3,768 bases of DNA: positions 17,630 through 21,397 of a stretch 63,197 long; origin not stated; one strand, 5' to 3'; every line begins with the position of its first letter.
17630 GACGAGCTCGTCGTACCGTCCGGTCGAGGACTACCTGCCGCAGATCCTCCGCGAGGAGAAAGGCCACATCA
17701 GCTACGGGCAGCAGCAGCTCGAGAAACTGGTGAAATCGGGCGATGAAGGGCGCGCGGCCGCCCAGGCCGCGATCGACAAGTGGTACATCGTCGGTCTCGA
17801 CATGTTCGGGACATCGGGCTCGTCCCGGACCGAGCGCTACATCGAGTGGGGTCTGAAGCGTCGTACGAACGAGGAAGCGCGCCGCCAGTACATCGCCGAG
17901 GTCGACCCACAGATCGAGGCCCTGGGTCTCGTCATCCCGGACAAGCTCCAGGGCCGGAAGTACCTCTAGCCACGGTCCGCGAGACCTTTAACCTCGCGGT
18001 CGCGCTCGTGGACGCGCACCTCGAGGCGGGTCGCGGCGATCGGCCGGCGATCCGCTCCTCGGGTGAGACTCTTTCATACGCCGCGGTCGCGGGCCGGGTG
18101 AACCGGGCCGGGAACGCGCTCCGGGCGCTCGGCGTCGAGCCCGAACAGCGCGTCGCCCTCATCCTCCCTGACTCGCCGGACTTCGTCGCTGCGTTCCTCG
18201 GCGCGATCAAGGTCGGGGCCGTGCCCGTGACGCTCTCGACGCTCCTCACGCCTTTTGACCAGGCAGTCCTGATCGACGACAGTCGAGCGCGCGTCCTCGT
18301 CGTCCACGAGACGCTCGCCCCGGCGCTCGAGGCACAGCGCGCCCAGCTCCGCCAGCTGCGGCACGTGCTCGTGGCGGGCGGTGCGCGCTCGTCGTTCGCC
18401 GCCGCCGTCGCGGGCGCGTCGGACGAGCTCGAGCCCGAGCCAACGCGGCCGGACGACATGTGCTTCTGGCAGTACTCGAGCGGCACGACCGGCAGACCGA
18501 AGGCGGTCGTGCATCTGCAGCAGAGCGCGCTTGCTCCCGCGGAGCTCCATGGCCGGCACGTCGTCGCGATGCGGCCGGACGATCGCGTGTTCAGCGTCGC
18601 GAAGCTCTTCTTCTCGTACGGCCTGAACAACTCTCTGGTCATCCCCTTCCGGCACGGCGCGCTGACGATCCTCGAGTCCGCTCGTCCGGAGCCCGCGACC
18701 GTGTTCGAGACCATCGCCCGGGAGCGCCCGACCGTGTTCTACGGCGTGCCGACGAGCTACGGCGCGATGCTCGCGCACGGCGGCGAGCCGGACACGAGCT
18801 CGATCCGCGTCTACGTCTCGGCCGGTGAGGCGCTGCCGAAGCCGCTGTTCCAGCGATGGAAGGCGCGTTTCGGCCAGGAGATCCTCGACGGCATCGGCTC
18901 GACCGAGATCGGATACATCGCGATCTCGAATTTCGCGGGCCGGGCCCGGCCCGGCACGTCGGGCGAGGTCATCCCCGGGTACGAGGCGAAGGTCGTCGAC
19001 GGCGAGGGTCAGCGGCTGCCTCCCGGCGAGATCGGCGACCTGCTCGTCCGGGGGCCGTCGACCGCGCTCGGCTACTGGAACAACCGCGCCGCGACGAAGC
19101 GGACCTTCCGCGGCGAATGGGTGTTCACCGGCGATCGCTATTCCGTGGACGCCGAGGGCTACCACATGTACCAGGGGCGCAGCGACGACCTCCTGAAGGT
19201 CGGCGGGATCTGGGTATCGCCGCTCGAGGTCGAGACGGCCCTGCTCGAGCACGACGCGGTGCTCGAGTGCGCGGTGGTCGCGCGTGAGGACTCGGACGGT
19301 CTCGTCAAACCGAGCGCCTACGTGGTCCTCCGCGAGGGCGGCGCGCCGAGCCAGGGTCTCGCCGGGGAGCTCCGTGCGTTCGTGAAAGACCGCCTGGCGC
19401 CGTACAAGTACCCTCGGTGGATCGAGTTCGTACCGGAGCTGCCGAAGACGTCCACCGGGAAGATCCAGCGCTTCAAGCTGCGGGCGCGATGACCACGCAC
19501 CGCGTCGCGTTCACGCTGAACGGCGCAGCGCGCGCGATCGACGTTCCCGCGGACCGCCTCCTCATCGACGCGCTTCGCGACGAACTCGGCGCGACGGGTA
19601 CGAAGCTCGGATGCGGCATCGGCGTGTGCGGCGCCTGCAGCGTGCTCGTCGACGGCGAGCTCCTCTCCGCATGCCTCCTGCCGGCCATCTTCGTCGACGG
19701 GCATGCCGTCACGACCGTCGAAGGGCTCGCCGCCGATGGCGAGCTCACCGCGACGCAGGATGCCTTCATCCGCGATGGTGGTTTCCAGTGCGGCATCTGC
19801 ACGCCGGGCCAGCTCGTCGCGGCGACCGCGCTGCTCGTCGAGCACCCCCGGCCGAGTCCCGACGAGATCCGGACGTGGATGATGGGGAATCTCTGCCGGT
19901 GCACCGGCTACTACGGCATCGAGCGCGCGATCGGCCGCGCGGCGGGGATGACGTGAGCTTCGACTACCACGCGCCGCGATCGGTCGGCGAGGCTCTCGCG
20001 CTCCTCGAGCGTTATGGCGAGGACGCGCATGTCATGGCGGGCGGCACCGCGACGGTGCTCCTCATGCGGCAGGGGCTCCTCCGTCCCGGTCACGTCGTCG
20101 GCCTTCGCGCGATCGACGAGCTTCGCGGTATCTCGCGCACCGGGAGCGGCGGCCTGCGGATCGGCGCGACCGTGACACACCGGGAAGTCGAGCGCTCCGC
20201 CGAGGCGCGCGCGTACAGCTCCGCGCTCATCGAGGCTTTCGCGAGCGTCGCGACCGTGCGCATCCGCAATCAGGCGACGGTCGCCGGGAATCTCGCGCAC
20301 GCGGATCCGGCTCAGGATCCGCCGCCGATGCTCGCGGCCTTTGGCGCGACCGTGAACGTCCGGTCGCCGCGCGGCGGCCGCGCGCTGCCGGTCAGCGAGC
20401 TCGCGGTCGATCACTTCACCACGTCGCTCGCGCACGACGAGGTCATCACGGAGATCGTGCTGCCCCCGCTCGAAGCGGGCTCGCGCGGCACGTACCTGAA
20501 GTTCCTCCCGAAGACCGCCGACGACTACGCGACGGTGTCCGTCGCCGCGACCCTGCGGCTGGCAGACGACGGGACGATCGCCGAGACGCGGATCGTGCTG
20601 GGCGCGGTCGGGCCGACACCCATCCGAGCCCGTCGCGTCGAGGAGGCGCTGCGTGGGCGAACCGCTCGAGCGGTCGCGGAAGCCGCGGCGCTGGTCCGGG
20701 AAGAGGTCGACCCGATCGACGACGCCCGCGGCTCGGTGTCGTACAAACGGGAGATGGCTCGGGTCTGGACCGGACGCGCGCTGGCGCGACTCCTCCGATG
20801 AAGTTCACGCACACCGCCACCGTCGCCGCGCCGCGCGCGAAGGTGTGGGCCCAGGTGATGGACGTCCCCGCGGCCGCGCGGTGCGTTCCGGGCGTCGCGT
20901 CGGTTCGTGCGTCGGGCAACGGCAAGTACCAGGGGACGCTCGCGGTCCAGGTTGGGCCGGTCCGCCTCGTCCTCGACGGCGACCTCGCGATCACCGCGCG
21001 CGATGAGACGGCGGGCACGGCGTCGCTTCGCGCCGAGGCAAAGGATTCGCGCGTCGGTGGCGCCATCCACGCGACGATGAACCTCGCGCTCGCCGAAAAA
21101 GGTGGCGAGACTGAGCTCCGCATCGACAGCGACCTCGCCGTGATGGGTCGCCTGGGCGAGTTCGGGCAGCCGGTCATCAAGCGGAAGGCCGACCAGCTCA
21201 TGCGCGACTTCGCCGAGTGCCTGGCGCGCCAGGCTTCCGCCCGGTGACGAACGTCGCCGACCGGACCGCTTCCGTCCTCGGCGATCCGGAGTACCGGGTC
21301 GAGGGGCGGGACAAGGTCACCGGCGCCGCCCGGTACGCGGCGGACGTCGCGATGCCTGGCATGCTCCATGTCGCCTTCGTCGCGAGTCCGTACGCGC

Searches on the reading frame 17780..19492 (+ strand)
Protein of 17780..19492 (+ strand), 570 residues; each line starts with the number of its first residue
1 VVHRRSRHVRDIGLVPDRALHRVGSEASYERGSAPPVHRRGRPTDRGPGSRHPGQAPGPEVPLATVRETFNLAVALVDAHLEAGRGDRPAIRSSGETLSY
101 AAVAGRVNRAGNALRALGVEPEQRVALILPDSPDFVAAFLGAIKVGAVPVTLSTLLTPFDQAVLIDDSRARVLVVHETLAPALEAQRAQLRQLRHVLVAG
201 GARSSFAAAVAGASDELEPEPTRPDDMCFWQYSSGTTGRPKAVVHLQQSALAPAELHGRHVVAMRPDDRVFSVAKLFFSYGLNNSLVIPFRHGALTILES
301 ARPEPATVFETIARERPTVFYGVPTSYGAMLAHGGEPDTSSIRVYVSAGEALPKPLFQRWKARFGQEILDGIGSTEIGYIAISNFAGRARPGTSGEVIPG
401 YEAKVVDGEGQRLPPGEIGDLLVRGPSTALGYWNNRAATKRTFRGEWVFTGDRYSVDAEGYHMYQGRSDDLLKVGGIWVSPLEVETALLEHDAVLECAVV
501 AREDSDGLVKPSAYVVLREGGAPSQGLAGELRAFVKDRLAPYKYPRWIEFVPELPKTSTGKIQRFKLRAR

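Call 40: search_protein_families(library=pfam, proteins=[window:17780-19492:+], max_evalue=0.00001)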
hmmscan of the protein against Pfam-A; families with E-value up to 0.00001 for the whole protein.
window:17780-19492:+ (570 aa): 2 families
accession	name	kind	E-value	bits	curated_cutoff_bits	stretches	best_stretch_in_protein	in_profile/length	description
PF00501.34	AMP-binding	-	6e-85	285.8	29.9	1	84-433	7-384/384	AMP-binding enzyme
PF13193.12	AMP-binding_C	-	4.6e-20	72.7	24.5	1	483-561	1-76/76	AMP-binding enzyme C-terminal domain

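Call 63: search_protein_families(library=ncbifam, proteins=[window:17780-19492:+], max_evalue=1e-10)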
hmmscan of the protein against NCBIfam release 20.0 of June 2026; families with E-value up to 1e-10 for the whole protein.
window:17780-19492:+ (570 aa): 97 families (the best 25 are shown)
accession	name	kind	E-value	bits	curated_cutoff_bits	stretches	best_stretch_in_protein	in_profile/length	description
TIGR02262.1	benz_CoA_lig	subfamily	5.2e-185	616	375.25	1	68-569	1-507/508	benzoate-CoA ligase family protein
NF053567.1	HBDA_AROS1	equivalog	9.2e-124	413.6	1000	1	68-568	10-516/523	3-hydroxybenzoate--CoA ligase HbdA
NF004837.0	PRK06187.1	subfamily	2.5e-109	366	476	1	83-569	19-520/531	long-chain-fatty-acid--CoA ligase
NF003313.0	PRK04319.1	equivalog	3.3e-89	299.7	729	1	67-570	40-560/574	acetate--CoA ligase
NF047394.1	AcylCoAsynMbcS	equivalog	5.5e-82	276.1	850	1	95-569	39-518/525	acyl-CoA synthetase MbcS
NF004114.0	PRK05605.1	equivalog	1.3e-77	261.4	766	2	214-569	210-567/575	long-chain-fatty-acid--CoA ligase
NF004716.0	PRK06060.1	equivalog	4.4e-76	256.5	1228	1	71-569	5-488/705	p-hydroxybenzoic acid--AMP ligase FadD22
NF004808.0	PRK06155.1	equivalog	7.3e-72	242.3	722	1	84-569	33-520/542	ATP-dependent acyl-CoA ligase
NF006182.0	PRK08316.1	subfamily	2e-70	237.8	663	1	86-569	25-515/523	fatty acyl-CoA synthetase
NF005702.0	PRK07514.1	subfamily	1.2e-69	235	558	1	88-569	19-498/506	malonyl-CoA synthase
NF005801.1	PRK07656.1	equivalog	5.6e-68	229.8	657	1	85-568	14-500/500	FadD3 family acyl-CoA ligase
NF006181.0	PRK08314.1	subfamily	6.5e-67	226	705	2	215-566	194-549/563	long-chain-fatty-acid--CoA ligase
NF004822.0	PRK06178.1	equivalog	4.3e-66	223.7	782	2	209-569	197-565/571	acyl-CoA synthetase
NF005714.0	PRK07529.1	subfamily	7.5e-64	216.2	632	1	94-569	60-574/640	acyl-CoA synthetase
NF009233.0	PRK12583.1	subfamily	4.1e-63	213.6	832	1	223-569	199-548/558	fatty acid CoA ligase family protein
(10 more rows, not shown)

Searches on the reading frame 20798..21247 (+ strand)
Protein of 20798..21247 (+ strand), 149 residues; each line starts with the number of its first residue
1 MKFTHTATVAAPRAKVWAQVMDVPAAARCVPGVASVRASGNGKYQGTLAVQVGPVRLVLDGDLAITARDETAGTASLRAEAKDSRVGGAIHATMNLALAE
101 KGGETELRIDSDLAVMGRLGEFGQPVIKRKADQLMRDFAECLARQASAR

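Call 40: search_protein_families(library=pfam, proteins=[window:20798-21247:+], max_evalue=0.00001)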
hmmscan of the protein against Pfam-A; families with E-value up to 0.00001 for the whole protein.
window:20798-21247:+ (149 aa): 2 families
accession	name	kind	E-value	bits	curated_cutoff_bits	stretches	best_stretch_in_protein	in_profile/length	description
PF06240.19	COXG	-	5.8e-17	62.2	22.2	1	8-146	4-139/140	Carbon monoxide dehydrogenase subunit G (CoxG)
PF10604.15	Polyketide_cyc2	-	5.1e-08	33.8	27.4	1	2-145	3-140/142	Polyketide cyclase / dehydrase and lipid transport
